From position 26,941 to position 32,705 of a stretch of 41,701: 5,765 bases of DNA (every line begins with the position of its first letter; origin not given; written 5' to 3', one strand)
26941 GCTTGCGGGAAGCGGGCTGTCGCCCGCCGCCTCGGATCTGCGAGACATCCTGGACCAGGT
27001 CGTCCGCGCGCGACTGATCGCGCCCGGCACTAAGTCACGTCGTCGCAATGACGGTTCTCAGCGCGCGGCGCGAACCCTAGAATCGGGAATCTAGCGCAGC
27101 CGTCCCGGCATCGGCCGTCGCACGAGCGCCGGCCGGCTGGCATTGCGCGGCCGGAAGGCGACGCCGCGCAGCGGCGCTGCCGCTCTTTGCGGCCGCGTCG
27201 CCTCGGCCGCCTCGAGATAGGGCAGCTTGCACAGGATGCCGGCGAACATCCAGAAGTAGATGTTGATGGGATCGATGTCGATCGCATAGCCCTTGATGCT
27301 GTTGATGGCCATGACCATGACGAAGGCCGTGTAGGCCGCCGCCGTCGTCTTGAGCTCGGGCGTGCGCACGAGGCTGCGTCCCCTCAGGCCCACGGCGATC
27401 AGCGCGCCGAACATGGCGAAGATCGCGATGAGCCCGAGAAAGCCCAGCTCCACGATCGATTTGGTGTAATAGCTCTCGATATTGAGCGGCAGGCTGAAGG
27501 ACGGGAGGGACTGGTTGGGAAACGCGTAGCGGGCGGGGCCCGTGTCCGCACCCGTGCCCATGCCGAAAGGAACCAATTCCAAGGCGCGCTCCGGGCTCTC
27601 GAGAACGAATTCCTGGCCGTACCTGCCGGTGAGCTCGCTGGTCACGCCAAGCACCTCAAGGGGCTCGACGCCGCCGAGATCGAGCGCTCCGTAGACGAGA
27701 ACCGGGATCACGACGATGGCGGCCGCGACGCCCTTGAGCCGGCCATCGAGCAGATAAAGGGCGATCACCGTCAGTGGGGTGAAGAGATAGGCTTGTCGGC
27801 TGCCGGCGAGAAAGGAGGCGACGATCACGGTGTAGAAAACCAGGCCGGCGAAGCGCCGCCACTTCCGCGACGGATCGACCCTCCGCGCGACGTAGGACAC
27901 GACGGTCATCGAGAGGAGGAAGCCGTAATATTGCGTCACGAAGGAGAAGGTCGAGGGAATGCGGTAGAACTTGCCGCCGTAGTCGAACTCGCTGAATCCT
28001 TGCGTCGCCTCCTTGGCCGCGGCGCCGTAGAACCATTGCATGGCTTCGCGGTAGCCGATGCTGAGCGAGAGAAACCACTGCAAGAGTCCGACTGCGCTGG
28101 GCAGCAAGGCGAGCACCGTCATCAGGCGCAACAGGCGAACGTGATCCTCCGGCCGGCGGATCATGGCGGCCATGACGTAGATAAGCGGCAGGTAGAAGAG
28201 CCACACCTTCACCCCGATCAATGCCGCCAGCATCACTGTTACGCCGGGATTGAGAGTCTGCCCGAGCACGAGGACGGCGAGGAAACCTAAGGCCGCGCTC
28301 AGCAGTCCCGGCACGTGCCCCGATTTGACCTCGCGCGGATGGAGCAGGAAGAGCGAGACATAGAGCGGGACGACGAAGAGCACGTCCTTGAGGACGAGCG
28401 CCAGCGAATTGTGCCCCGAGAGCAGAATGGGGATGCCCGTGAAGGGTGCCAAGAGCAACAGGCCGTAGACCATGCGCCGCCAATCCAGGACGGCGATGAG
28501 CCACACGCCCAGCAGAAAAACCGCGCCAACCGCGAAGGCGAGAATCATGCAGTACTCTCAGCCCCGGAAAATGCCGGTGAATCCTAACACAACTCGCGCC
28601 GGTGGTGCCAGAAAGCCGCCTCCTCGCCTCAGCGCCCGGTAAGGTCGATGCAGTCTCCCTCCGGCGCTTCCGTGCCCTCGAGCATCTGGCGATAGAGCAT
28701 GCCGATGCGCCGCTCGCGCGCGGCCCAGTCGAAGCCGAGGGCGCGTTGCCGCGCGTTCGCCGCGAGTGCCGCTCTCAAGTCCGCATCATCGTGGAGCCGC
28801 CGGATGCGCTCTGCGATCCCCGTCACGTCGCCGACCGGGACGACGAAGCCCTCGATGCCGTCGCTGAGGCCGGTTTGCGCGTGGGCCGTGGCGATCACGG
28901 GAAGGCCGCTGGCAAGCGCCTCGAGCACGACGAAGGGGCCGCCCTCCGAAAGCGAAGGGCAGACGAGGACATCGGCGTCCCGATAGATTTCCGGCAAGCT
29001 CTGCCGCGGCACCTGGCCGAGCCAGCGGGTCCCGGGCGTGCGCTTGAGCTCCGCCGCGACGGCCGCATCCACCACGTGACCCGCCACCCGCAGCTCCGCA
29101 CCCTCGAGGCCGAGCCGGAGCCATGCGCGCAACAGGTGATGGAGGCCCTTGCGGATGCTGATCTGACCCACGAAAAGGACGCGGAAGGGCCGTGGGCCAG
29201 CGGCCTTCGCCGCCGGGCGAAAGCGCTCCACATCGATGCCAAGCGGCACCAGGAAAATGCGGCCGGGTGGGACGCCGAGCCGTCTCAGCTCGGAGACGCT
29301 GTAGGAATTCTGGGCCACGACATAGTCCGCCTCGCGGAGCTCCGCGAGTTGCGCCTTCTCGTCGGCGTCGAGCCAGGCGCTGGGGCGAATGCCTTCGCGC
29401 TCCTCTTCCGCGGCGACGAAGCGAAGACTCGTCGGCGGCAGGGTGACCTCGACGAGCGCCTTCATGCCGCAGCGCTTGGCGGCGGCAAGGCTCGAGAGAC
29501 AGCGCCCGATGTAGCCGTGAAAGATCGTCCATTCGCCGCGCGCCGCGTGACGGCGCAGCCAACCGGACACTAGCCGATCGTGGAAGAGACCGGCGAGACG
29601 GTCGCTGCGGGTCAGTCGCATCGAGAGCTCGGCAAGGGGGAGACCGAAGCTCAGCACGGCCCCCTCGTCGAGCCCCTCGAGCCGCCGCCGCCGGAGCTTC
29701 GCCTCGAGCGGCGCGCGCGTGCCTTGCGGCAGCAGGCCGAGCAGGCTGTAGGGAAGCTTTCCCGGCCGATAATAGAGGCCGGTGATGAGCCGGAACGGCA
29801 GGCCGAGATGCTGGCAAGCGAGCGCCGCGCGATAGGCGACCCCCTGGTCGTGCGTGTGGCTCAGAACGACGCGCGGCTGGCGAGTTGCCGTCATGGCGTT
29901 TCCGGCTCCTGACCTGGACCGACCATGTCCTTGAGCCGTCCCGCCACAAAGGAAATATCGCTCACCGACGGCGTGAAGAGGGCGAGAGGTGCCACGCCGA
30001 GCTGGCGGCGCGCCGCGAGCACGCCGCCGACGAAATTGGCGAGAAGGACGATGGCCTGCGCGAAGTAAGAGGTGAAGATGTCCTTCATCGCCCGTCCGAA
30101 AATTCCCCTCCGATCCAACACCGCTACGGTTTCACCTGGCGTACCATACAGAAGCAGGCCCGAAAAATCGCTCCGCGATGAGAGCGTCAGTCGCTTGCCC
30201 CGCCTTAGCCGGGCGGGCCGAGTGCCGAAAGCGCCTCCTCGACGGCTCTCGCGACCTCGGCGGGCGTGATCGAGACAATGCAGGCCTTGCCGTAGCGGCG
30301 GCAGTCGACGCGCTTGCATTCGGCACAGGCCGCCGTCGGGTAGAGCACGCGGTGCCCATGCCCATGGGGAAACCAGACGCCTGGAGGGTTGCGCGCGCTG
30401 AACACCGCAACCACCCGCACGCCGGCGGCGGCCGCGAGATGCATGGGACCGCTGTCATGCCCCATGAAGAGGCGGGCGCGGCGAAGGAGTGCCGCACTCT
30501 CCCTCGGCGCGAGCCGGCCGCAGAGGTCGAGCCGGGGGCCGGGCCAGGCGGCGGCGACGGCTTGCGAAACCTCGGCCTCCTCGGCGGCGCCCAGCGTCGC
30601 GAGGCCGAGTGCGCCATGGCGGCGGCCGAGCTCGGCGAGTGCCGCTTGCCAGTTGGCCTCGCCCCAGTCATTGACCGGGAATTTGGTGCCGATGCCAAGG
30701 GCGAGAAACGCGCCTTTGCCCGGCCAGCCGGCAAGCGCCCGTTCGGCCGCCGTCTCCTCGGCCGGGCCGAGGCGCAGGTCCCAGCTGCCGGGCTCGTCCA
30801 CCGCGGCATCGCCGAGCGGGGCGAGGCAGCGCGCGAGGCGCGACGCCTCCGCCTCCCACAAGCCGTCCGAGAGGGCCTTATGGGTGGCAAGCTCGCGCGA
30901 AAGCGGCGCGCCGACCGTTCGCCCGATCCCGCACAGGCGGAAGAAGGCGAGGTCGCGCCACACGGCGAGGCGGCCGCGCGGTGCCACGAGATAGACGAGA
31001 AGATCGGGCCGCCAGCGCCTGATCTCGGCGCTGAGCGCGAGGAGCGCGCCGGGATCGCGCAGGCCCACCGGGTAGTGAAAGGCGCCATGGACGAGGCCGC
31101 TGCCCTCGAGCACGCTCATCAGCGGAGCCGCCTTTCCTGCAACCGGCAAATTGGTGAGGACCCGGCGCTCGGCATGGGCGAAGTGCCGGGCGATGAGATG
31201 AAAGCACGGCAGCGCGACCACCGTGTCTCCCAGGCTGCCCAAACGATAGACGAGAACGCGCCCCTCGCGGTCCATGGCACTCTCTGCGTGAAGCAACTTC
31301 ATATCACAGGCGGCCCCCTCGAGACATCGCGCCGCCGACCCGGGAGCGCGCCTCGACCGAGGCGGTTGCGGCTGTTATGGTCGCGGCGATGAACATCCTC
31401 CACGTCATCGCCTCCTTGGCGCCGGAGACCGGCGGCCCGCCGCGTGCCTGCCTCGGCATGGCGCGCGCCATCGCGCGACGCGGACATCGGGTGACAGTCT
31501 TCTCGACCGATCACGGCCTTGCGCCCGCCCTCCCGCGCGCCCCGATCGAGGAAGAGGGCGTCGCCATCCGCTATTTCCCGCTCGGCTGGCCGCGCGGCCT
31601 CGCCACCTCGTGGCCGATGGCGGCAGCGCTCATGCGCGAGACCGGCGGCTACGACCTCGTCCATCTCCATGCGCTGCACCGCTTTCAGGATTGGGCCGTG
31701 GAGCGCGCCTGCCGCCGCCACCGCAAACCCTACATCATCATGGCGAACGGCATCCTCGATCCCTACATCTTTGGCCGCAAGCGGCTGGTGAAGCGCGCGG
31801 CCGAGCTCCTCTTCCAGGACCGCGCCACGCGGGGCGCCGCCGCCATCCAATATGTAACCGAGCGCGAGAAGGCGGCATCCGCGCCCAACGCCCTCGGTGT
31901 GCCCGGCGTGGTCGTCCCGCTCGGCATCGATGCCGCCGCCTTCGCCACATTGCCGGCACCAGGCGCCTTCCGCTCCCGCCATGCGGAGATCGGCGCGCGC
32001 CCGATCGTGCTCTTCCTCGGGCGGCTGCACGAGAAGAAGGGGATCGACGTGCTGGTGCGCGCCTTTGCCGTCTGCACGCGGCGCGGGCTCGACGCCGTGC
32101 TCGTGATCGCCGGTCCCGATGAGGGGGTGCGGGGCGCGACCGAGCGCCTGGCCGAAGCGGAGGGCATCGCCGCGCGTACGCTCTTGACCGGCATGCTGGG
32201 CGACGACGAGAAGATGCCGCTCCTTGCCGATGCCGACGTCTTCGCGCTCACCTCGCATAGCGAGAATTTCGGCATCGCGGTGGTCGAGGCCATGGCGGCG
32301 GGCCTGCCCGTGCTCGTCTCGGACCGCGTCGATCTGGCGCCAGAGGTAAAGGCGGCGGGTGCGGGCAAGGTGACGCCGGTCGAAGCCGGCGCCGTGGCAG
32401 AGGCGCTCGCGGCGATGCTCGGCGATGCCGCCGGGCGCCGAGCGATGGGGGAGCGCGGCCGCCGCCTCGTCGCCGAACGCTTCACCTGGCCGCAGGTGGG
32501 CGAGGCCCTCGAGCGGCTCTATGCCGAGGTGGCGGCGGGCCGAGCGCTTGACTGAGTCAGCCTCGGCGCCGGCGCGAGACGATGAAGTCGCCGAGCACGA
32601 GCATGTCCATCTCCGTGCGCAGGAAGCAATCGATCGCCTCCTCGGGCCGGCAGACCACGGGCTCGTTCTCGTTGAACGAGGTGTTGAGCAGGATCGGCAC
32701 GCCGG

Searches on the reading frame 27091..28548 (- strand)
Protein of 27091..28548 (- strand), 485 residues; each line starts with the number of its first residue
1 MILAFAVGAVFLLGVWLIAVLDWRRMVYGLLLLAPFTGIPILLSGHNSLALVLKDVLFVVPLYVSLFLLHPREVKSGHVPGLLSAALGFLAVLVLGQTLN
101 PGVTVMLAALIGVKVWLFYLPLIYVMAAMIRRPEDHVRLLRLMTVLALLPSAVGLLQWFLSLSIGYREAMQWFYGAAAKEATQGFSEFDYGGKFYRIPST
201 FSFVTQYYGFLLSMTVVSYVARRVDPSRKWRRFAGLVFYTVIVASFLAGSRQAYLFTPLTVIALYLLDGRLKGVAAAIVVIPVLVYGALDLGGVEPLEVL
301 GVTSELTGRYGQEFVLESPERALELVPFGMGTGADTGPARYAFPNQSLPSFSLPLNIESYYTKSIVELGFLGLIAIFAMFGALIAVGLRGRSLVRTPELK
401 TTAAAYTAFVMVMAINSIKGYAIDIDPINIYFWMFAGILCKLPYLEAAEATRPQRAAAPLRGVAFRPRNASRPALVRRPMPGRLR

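Call 6: search_protein_families(library=pfam, proteins=[window:27091-28548:-], max_evalue=0.001)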
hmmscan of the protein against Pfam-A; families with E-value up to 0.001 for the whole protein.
window:27091-28548:- (485 aa): 0 families

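Call 20: search_protein_families(library=pfam, proteins=[window:27091-28548:-], max_evalue=0.01)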
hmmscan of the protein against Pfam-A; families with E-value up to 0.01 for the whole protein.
window:27091-28548:- (485 aa): 0 families

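Call 59: search_protein_families(library=ncbifam, proteins=[window:27091-28548:-], max_evalue=0.001)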
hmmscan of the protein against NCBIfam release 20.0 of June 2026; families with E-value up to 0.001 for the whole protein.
window:27091-28548:- (485 aa): 1 family
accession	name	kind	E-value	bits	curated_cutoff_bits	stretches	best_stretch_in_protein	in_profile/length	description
NF038300.1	EPS_HpsL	equivalog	1.4e-36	126.2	640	1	24-450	85-531/534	hormogonium polysaccharide biosynthesis protein HpsL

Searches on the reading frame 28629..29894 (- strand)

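Call 6: search_protein_families(library=pfam, proteins=[window:28629-29894:-], max_evalue=0.001)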
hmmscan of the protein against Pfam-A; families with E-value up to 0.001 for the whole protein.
window:28629-29894:- (421 aa): 6 families
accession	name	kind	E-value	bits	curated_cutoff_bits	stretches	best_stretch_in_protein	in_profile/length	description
PF13692.12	Glyco_trans_1_4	-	4.1e-27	95.6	27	1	237-370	2-142/142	Glycosyl transferases group 1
PF00534.26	Glycos_transf_1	-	9.2e-27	94.1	26.4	1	234-384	13-172/172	Glycosyl transferases group 1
PF13439.12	Glyco_transf_4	-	7.6e-09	36.2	28.5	1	182-224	130-170/170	Glycosyltransferase Family 4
PF13524.12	Glyco_trans_1_2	-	2.2e-08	34.6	25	1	253-393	4-138/144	Glycosyl transferase-like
PF20706.3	GT4-conflict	-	2e-07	30.8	26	1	175-372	133-359/385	Family 4 Glycosyltransferase in conflict systems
PF13579.12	Glyco_trans_4_4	-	6.3e-05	23.8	29.7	1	22-219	9-158/158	Glycosyl transferase 4-like domain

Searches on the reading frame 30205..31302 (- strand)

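Call 52: search_protein_families(library=pfam, proteins=[window:30205-31302:-], max_evalue=0.001)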
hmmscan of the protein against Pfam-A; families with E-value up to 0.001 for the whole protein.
window:30205-31302:- (365 aa): 1 family
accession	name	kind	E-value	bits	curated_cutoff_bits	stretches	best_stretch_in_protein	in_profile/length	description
PF01075.23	Glyco_transf_9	-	1.5e-17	64.2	22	1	174-335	85-242/247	Glycosyltransferase family 9 (heptosyltransferase)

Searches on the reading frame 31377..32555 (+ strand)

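Call 52: search_protein_families(library=pfam, proteins=[window:31377-32555:+], max_evalue=0.001)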
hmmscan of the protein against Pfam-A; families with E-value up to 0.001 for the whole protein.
window:31377-32555:+ (392 aa): 6 families
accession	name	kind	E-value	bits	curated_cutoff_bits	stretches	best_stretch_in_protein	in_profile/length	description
PF00534.26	Glycos_transf_1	-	1.2e-31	110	26.4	1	201-363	8-171/172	Glycosyl transferases group 1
PF13692.12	Glyco_trans_1_4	-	2.1e-25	90.1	27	1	208-350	1-142/142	Glycosyl transferases group 1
PF13439.12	Glyco_transf_4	-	1.2e-15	58.4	28.5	1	19-186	2-168/170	Glycosyltransferase Family 4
PF20706.3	GT4-conflict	-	7.4e-15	55.2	26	1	200-376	189-383/385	Family 4 Glycosyltransferase in conflict systems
PF13579.12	Glyco_trans_4_4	-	4.4e-13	50.3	29.7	1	19-182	1-157/158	Glycosyl transferase 4-like domain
PF13524.12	Glyco_trans_1_2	-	0.00018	21.9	25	1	277-378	38-142/144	Glycosyl transferase-like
